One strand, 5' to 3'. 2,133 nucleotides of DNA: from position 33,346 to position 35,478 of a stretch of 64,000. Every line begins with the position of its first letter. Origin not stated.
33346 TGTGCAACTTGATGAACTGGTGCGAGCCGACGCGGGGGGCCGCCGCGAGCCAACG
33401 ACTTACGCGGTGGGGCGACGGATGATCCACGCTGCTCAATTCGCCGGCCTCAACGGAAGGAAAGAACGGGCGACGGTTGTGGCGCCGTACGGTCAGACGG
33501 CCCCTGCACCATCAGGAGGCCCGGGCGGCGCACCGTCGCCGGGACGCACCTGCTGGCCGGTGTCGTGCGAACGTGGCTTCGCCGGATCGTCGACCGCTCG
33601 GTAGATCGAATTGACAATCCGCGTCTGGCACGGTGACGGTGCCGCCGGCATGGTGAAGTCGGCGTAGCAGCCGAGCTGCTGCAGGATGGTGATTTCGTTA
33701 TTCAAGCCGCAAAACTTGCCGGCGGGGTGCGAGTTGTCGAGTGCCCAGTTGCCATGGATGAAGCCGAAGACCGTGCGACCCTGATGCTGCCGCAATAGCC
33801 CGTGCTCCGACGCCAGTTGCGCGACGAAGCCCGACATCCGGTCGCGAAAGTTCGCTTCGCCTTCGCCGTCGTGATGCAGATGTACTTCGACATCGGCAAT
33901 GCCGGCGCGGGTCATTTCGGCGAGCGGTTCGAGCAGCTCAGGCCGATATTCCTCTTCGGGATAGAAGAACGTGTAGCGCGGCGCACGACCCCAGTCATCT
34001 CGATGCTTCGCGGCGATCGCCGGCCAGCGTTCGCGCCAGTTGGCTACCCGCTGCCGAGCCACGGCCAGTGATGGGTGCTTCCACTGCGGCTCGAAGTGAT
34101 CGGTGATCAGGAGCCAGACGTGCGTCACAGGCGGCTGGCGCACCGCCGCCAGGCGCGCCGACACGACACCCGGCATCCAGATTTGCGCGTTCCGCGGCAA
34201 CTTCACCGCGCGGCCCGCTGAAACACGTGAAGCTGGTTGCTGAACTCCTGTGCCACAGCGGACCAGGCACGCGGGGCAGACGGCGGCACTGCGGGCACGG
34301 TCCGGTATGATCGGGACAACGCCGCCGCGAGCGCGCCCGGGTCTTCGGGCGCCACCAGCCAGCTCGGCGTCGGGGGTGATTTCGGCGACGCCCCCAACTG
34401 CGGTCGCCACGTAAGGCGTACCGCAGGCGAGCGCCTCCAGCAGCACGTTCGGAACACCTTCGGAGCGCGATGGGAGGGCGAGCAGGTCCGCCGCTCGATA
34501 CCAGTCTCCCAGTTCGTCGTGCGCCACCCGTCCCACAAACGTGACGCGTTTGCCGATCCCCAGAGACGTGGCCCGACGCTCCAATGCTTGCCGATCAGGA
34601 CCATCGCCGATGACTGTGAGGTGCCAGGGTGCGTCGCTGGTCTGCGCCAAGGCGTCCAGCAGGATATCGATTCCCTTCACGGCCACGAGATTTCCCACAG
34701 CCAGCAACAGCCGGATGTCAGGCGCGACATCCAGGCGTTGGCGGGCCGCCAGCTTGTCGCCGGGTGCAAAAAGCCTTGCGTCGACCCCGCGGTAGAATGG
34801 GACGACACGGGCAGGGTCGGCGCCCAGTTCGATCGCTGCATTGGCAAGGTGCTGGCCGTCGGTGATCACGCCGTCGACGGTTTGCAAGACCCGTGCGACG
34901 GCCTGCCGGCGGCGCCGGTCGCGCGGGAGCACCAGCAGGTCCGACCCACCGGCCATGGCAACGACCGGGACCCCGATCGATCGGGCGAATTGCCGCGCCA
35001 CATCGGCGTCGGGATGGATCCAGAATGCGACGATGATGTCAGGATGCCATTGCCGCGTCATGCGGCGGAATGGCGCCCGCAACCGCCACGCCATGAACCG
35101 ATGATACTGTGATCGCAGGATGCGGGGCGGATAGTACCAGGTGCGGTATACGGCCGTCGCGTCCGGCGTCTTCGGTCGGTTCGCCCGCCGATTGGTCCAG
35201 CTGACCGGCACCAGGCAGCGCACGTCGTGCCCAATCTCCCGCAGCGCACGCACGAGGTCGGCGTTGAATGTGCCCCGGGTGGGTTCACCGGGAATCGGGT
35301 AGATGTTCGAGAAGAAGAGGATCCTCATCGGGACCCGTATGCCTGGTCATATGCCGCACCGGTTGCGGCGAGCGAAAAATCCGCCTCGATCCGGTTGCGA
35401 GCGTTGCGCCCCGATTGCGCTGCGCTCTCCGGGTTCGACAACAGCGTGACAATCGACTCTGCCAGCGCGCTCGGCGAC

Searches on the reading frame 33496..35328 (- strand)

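Call 93: search_protein_families(library=pfam, proteins=[window:33496-35328:-], max_evalue=0.001)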
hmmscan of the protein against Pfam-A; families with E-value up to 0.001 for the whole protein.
window:33496-35328:- (611 aa): 4 families
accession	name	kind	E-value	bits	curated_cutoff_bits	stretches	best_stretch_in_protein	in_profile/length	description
PF13692.12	Glyco_trans_1_4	-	8e-32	110.9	27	1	207-320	3-117/142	Glycosyl transferases group 1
PF00534.26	Glycos_transf_1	-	4.6e-31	108.1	26.4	1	196-322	6-135/172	Glycosyl transferases group 1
PF20706.3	GT4-conflict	-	7.2e-13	48.7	26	1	140-321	136-323/385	Family 4 Glycosyltransferase in conflict systems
PF13439.12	Glyco_transf_4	-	1.9e-11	44.7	28.5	1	20-184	6-168/170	Glycosyltransferase Family 4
